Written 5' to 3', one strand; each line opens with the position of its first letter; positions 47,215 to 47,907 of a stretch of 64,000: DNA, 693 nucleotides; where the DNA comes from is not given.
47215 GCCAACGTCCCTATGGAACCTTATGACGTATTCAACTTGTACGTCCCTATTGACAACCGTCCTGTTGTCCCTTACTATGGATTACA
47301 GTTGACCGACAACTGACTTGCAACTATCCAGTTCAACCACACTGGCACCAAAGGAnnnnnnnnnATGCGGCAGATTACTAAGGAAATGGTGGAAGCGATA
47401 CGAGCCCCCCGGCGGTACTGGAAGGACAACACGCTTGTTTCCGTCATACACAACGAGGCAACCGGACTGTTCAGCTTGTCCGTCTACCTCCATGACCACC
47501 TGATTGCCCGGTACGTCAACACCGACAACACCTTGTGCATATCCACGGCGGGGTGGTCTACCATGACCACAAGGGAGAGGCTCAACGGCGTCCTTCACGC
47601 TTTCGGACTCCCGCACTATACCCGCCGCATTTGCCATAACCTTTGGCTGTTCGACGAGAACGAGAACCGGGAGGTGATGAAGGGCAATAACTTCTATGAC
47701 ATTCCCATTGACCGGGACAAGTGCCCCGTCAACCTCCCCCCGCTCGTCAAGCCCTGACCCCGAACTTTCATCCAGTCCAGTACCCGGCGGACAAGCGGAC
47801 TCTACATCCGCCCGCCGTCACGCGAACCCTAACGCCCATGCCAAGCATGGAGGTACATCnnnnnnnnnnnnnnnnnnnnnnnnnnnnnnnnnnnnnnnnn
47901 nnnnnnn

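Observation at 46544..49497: Tandem array of six small paralogous early genes immediately downstream of the origin-like region: candidate diversifying anti-defence or host-takeover family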

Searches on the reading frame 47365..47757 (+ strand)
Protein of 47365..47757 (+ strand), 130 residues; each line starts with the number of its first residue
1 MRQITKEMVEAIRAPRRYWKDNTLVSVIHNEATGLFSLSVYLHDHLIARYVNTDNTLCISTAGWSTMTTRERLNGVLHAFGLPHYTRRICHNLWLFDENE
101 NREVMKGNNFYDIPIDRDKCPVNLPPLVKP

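Call 3: search_protein_families(library=pfam, proteins=[window:47365-47757:+], max_evalue=1)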
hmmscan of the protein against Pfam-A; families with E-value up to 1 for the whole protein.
window:47365-47757:+ (130 aa): 1 family
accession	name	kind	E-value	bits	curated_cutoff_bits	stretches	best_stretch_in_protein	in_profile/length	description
PF23790.1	Kyano_Gp96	-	1.2e-13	51.6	27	1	1-110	1-103/110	Kyanoviridae Gp96 protein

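Call 4: search_protein_families(library=phrogs, proteins=[window:47365-47757:+], max_evalue=0.1)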
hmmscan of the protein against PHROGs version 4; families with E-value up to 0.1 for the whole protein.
window:47365-47757:+ (130 aa): 4 families
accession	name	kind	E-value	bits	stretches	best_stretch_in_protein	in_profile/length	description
phrog_554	-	unknown function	1.3e-16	61.9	1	1-96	1-90/109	-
phrog_16548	-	unknown function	0.00042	21.3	1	37-81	43-85/119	-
phrog_12194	-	unknown function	0.0018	18.8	1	20-77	176-227/259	-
phrog_19389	-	unknown function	0.0081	16.6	1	39-84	52-92/250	-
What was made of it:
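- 47365..47757 (+): P3, 130 aa. The canonical PF23790 / PHROG 554 member. Pfam 51.6 bits (gathering threshold 27), E = 1.2e-13 (call 3). phrog_554 E = 1.3e-16 (call 4).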

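Call 7: find_homologous_proteins(query=window:47365-47757:+, max_evalue=0.001)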
Query window:47365-47757:+ (130 aa): 3 proteins with E <= 0.001 among 5 candidates.
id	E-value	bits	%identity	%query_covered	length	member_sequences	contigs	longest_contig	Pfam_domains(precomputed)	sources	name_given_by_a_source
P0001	1.8e-83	295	98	100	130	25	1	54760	PF23790.2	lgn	-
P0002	1.8e-7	49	36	75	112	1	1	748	PF23790.2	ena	-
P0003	4.3e-5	41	39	67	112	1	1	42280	PF23790.2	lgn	-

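Call 18: find_encoding_contigs(protein=P0003, flank=10000, max_places=3)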
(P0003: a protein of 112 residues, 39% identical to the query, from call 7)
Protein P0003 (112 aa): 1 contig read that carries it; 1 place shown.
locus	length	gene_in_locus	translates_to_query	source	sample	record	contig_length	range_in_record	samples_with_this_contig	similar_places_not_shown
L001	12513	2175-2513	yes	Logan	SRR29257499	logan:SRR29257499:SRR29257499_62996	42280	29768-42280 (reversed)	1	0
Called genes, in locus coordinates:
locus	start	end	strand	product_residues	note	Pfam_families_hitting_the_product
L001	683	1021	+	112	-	-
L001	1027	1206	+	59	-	-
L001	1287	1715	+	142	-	PF07410:Phage_Gp111 (weak)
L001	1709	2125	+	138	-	-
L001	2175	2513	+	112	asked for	PF23790:Kyano_Gp96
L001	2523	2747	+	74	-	-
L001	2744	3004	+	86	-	-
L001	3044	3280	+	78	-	-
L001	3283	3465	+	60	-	-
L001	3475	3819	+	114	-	-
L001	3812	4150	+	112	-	-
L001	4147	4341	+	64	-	-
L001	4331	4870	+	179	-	-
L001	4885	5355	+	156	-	-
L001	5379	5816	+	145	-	-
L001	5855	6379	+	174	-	-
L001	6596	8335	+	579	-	PF03796:DnaB_C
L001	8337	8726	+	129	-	-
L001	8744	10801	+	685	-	PF00476:DNA_pol_A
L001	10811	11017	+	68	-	-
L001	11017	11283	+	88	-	-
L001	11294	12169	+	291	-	-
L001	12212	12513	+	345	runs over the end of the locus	PF02739:5_3_exonuc_N (weak)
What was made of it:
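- Upstream of DnaB and PolA in L001 (call 18).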

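Call 22: find_encoding_contigs(protein=P0001, flank=10000, max_places=3)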
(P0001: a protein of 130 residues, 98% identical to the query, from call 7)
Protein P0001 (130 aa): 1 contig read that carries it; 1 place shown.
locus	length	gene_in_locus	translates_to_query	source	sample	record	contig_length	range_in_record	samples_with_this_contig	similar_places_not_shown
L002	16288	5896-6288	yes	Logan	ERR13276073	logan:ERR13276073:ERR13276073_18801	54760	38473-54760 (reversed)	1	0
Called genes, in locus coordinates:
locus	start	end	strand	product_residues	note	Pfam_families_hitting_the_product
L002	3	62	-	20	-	?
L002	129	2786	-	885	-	-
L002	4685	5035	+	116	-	-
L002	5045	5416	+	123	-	-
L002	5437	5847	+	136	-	-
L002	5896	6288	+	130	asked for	PF23790:Kyano_Gp96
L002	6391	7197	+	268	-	-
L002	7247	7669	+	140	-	-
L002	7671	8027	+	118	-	-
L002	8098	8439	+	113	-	-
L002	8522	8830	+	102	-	-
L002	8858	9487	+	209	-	-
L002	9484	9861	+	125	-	-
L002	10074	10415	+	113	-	-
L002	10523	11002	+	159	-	-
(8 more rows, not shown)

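Call 24: search_protein_representatives(alignment_id=A2)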
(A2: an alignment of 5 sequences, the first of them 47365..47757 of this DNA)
Query: 5 sequences, 112 profile positions. Proteins with E-value up to 0.001 (for the whole library): 4107; up to 1e-10: 1060; up to 1e-30: 4. The best 150 are listed.
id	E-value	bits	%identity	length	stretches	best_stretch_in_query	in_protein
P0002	1.1e-46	173.8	-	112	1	1-112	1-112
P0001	1.3e-36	141.3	-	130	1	1-99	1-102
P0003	1.3e-36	141.3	-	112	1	1-112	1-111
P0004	9.8e-33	128.8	-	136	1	1-106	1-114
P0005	1.3e-27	112.3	-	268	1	1-103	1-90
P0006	1.9e-22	95.7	-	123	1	1-105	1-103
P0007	9.9e-22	93.4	-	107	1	1-91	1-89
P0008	6.4e-21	90.8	-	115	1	1-95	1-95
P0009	1.7e-19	86.2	-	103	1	1-93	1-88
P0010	1.9e-19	86.0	-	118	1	1-96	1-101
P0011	2.1e-19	85.9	-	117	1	1-99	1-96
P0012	2.5e-19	85.7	-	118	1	1-112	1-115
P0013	2.7e-19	85.6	-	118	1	1-94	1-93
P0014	3.0e-19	85.4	-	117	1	1-93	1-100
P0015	3.1e-19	85.4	-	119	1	1-92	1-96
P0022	6.8e-19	84.3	-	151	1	1-105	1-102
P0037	2.3e-18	82.5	-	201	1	1-105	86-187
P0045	9.0e-18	80.7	-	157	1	1-93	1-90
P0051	1.2e-17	80.2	-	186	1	1-105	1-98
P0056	1.7e-17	79.8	-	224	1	1-92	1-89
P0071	4.1e-17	78.5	-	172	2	51-94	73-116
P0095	1.1e-16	77.2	-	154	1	1-92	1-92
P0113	2.1e-16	76.2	-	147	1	1-94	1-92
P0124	3.9e-16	75.4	-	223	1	1-92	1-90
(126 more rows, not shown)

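Call 30: find_homologous_proteins(query=A3, max_evalue=0.00001)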
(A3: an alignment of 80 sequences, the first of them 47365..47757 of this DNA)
Query A3 (80 sequences) (130 aa, profile of the alignment): 2054 proteins with E <= 0.00001 among 2298 candidates; the best 120 are listed.
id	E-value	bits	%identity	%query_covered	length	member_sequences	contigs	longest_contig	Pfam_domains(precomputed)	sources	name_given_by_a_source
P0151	7.9e-34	134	40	85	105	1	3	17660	PF23790.2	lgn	-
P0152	8.5e-34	134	41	79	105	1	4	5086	PF23790.2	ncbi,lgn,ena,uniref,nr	ncbi:MAG: hypothetical protein HRU18_26020 [Pseudoalteromonas sp.]|uniref:hypothetical protein n=1 T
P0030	4.2e-32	128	41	88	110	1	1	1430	PF23790.2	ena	-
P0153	7.4e-32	127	43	68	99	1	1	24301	PF23790.2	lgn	-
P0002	2.0e-31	126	36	75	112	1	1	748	PF23790.2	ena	-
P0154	3.5e-31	125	35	84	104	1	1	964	PF23790.2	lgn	-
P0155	3.7e-31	125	44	59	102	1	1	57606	PF23790.2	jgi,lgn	jgi:hypothetical protein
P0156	1.2e-30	123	40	68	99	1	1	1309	PF23790.2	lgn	-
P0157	1.5e-30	123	43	62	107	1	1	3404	PF23790.2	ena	-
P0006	2.1e-30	123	29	85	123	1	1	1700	PF23790.2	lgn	-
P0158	2.2e-30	123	44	60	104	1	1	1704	PF23790.2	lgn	-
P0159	2.3e-30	123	46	61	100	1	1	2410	PF23790.2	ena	-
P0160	3.8e-30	122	39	82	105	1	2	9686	PF23790.2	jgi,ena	jgi:hypothetical protein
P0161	3.9e-30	122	42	62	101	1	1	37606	PF23790.2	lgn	-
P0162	4.3e-30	122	39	85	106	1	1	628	PF23790.2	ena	-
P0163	4.4e-30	122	33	77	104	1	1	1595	PF23790.2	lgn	-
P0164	5.5e-30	121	42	59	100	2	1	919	PF23790.2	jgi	jgi:hypothetical protein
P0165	5.9e-30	121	33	98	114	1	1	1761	PF23790.2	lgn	-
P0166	7.2e-30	121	45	64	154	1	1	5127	PF23790.2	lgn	-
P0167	1.0e-29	120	34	68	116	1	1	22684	PF23790.2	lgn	-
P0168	1.1e-29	120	39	68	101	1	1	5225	PF23790.2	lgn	-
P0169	1.2e-29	120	40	62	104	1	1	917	PF23790.2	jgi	jgi:hypothetical protein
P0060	1.3e-29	120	37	79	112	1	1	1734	PF23790.2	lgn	-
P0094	1.3e-29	120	34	87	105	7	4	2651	PF23790.2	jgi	jgi:DNA-binding LacI/PurR family transcriptional regulator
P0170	1.5e-29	120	44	68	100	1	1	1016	PF23790.2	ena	-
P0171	1.5e-29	120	42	62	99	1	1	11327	PF23790.2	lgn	-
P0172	1.5e-29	120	44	59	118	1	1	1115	PF23790.2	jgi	jgi:nuclear transport factor 2 (NTF2) superfamily protein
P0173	1.8e-29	120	45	66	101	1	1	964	PF23790.2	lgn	-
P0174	2.1e-29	119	46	64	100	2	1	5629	PF23790.2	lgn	-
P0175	2.1e-29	119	42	77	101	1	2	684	PF23790.2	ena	-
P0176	2.6e-29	119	44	75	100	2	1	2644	PF23790.2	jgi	jgi:hypothetical protein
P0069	2.7e-29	119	49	63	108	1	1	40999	PF23790.2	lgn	-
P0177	2.7e-29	119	44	75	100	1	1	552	PF23790.2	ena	-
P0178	2.7e-29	119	36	77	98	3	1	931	PF23790.2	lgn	-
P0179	3.1e-29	119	42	62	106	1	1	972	PF23790.2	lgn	-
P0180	3.6e-29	119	39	64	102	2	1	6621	PF23790.2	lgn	-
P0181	3.8e-29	119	38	62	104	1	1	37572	PF23790.2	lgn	-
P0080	3.9e-29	119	36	68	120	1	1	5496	PF23790.2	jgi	jgi:hypothetical protein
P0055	4.0e-29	119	31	88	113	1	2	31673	PF23790.2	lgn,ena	-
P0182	4.2e-29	118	40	62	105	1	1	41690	PF23790.2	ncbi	-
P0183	5.3e-29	118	37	68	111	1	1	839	PF23790.2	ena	-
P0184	6.0e-29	118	39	59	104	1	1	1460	PF23790.2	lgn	-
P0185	6.5e-29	118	45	64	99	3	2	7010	PF23790.2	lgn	-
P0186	8.6e-29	117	37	78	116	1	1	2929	PF23790.2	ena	-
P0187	9.3e-29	117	44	68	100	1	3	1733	PF23790.2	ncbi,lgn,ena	-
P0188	1.2e-28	117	37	65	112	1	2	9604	PF23790.2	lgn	-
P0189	1.2e-28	117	38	62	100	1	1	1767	PF23790.2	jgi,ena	-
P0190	1.2e-28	117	38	62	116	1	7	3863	PF23790.2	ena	-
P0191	1.3e-28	117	35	77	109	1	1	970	PF23790.2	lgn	-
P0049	1.5e-28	117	39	65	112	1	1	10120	PF23790.2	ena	-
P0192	1.6e-28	117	40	63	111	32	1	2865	PF23790.2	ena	-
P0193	1.7e-28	117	39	62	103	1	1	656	PF23790.2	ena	-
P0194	2.2e-28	116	38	60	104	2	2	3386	PF23790.2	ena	-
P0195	2.6e-28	116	38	59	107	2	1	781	PF23790.2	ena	-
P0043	2.7e-28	116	39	59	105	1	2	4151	PF23790.2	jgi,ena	jgi:hypothetical protein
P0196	2.8e-28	116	40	68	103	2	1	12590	PF23790.2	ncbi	-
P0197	2.9e-28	116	37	86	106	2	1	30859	PF23790.2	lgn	-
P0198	3.2e-28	116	41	68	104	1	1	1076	PF23790.2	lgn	-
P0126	3.6e-28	115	37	67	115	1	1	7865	PF23790.2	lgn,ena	-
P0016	3.6e-28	115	40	59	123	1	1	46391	PF23790.2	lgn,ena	-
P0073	3.6e-28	115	40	77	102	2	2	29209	PF23790.2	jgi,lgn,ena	jgi:hypothetical protein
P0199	3.7e-28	115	41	63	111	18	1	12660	PF23790.2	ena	-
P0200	3.9e-28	115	38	68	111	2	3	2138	PF23790.2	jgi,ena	jgi:hypothetical protein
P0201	4.0e-28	115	35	84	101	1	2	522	PF23790.2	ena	-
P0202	4.3e-28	115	38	68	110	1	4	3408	PF23790.2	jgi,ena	jgi:hypothetical protein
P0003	4.9e-28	115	39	67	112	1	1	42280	PF23790.2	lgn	-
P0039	5.3e-28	115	43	68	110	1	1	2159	PF23790.2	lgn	-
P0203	5.5e-28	115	31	87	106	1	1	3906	PF23790.2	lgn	-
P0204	5.7e-28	115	40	60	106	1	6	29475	PF23790.2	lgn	-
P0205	5.9e-28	115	34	78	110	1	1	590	PF23790.2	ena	-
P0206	6.8e-28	115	41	63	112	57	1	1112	PF23790.2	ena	-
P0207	6.8e-28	115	41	63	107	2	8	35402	PF23790.2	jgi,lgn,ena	-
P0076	7.4e-28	114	41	60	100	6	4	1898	PF23790.2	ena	-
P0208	9.0e-28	114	26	91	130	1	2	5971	PF23790.2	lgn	-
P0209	9.3e-28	114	39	68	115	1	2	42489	PF23790.2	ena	-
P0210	1.1e-27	114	41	64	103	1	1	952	PF23790.2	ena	-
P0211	1.2e-27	114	37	64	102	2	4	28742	PF23790.2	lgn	-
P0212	1.3e-27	114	35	63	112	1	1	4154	PF23790.2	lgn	-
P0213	1.7e-27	113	40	77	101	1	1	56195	PF23790.2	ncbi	-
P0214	1.9e-27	113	38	68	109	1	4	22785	PF23790.2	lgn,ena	-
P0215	1.9e-27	113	39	82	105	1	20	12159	PF23790.2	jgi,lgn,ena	-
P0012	2.1e-27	113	40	68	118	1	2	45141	PF23790.2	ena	-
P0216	2.2e-27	113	36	65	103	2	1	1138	PF23790.2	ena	-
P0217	2.2e-27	113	30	88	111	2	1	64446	PF23790.2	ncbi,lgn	-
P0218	2.2e-27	113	37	85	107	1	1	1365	PF23790.2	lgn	-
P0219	2.3e-27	113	29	87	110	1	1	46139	PF23790.2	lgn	-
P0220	2.3e-27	113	35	76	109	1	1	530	PF23790.2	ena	-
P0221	2.5e-27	113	41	62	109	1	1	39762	PF23790.2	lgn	-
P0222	2.6e-27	113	37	62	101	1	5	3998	PF23790.2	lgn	-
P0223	2.7e-27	113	40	64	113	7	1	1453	PF23790.2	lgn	-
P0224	3.0e-27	113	36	62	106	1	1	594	PF23790.2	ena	-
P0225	3.2e-27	112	48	64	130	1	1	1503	PF23790.2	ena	-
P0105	4.4e-27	112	40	62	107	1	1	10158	PF23790.2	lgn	-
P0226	4.4e-27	112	39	59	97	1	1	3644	PF23790.2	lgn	-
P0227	4.4e-27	112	34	77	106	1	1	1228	PF23790.2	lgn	-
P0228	4.6e-27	112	50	62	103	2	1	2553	PF23790.2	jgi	jgi:hypothetical protein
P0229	4.6e-27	112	32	75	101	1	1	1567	PF23790.2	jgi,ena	-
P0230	4.8e-27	112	45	64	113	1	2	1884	PF23790.2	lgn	-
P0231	4.8e-27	112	51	64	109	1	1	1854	PF23790.2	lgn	-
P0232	6.9e-27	111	46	65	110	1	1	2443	PF23790.2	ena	-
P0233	6.9e-27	111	38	59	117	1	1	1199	PF23790.2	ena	-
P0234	7.3e-27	111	33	62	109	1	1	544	PF23790.2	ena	-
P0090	8.5e-27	111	32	75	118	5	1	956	PF23790.2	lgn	-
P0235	8.6e-27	111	40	62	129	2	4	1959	PF23790.2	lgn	-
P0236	8.9e-27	111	36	63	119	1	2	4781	PF23790.2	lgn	-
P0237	9.2e-27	111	38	58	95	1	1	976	PF23790.2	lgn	-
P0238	9.7e-27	111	35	87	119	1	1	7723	PF23790.2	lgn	-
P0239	1.0e-26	111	38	72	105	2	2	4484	PF23790.2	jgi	jgi:hypothetical protein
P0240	1.1e-26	111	40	64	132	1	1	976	PF23790.2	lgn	-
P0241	1.1e-26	111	40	62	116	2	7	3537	PF23790.2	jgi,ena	-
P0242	1.1e-26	111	37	67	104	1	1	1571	PF23790.2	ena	-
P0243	1.1e-26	111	43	62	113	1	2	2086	PF23790.2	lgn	-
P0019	1.2e-26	111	41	62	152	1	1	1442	PF23790.2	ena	-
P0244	1.2e-26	111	42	62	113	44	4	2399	PF23790.2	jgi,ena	jgi:hypothetical protein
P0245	1.2e-26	111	38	68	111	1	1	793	PF23790.2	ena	-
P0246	1.2e-26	111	36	68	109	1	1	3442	PF23790.2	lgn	-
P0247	1.2e-26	111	40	68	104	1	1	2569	PF23790.2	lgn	-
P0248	1.3e-26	110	41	62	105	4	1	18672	PF23790.2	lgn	-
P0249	1.5e-26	110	46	62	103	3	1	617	PF23790.2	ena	-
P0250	1.6e-26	110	33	65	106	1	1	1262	PF23790.2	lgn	-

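Call 31: find_related_loci(query=A3, collection=viral_contigs, flank=8000)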
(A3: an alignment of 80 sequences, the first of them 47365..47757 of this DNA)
Query A3 (130 aa) in viral_contigs; peptide patterns used: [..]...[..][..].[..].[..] (x = any residue, [..] = any of these).
600 stretches matched a pattern (row limit reached: there are more); 427 encode a relative of the query (tblastn E <= 1e-3); the best 80 are kept; 80 distinct loci.
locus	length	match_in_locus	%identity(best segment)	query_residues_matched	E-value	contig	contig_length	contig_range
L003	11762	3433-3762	35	1-110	7e-14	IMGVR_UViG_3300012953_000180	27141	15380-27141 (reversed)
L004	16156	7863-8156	37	1-99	7e-14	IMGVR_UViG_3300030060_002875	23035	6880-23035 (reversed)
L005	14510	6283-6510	40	1-84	2e-13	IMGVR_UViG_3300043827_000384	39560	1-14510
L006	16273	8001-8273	38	1-104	3e-13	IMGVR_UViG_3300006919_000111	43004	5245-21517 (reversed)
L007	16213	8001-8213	40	1-77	5e-13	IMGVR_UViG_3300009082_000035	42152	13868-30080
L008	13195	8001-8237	40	1-85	2e-12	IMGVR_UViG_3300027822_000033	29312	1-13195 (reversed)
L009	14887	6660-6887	40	1-80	2e-12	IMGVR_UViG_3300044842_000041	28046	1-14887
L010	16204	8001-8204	47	1-76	2e-12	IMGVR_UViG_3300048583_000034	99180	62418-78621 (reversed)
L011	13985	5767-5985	43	1-81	4e-12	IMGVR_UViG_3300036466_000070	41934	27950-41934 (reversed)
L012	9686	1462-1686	41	1-83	7e-12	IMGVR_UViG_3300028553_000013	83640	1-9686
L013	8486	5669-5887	40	1-85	2e-11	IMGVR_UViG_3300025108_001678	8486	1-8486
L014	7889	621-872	41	1-77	2e-11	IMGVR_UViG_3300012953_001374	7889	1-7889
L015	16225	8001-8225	44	1-79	2e-11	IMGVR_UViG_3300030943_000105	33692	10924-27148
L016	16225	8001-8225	44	1-79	2e-11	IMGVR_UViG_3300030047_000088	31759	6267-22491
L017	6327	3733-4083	34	1-115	3e-11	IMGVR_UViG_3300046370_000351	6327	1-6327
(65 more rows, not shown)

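Call 34: search_solved_structures(query=A4, max_evalue=10)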
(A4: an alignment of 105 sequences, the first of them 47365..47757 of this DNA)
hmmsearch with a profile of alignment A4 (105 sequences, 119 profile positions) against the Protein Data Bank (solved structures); distinct sequences matched with E-value up to 10: 0.
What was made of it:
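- On Known anti-defence protein families: No hit with a PDB sequence profile (call 34).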

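Call 39: predict_structure(alignment_id=A4)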
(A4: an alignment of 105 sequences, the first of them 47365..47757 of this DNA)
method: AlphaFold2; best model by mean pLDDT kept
length: 130 residues; sequences in the alignment: 105
mean_pLDDT: 84.3   pTM: 0.80
mean pLDDT of the five models: 84.3, 83.8, 83.6, 81.0, 81.0
residues with pLDDT >= 90: 74; 70-90: 32; 50-70: 13; < 50: 11
segments of 3 or more residues with pLDDT < 50: 87-93, 96-98
pLDDT, mean of each block of 10 residues (from residue 1): 95 97 97 95 96 93 87 94 61 45 65 88 83
secondary structure, 60 per line:
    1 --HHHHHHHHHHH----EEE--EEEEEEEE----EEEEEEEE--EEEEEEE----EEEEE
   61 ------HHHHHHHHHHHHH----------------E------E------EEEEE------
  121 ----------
elements in order: H3-13 E18-20 E23-30 E35-42 E45-51 E56-60 H67-79 E110-114
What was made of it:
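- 47365..47757 (+): AlphaFold mean pLDDT 84, with the core above 93 (call 39).
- On Pfam PF23790 (Kyano_Gp96) / PHROG 554: The P3 model is confident: pLDDT 84, pTM 0.80 (call 39).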

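Call 48: fold_search(model_id=the predicted structure, library=viral)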
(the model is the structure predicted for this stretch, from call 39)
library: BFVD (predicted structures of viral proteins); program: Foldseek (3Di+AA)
matches with E <= 10: 1219; with E <= 0.001: 13
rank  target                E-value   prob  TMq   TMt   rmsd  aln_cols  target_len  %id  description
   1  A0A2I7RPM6            1.4e-06  1.00  0.64  0.68   4.2       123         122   20  (no name in the UniProt tables at hand)
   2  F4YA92                5.6e-06  1.00  0.61  0.32   3.4       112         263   29  Uncharacterized protein [Campylobacter phage NCTC12673]
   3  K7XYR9                1.1e-05  1.00  0.59  0.49   6.8       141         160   23  (no name in the UniProt tables at hand)
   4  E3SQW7                1.4e-05  1.00  0.51  0.45   9.2       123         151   22  Uncharacterized protein [Prochlorococcus phage Syn33]
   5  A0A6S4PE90            1.6e-05  1.00  0.59  0.67   4.2       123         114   30  Uncharacterized protein [uncultured phage_MedDCM-OCT-S37-C6]
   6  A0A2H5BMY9            2.8e-05  1.00  0.59  0.61   4.1       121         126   25  Uncharacterized protein [Vibrio phage VEN]
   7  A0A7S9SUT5            3.4e-05  1.00  0.57  0.73   4.7       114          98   30  Uncharacterized protein [Virus NIOZ-UU157]
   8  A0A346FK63            4.8e-05  1.00  0.52  0.46   7.7       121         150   26  Uncharacterized protein [Synechococcus virus S-PRM1]
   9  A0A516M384            8.3e-05  1.00  0.53  0.47   6.5       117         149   30  (no name in the UniProt tables at hand)
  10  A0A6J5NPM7            1.7e-04  1.00  0.51  0.77   2.3        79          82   32  Uncharacterized protein [uncultured Caudovirales phage]
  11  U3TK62                3.1e-04  1.00  0.48  0.55   3.3        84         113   28  Uncharacterized protein [Ralstonia phage RSB3]
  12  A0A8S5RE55            7.6e-04  1.00  0.52  0.68   4.0       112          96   13  Uncharacterized protein [virus sp. ctqq75]
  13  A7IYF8                7.6e-04  1.00  0.56  0.50   4.1       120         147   18  Gp91 [Corynebacterium phage P1201]
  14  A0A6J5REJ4            2.7e-03  1.00  0.47  0.56   5.0       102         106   29  Uncharacterized protein [uncultured Caudovirales phage]
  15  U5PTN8                4.3e-03  1.00  0.41  0.53   5.1        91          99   20  Uncharacterized protein [Clavibacter phage CN1A]
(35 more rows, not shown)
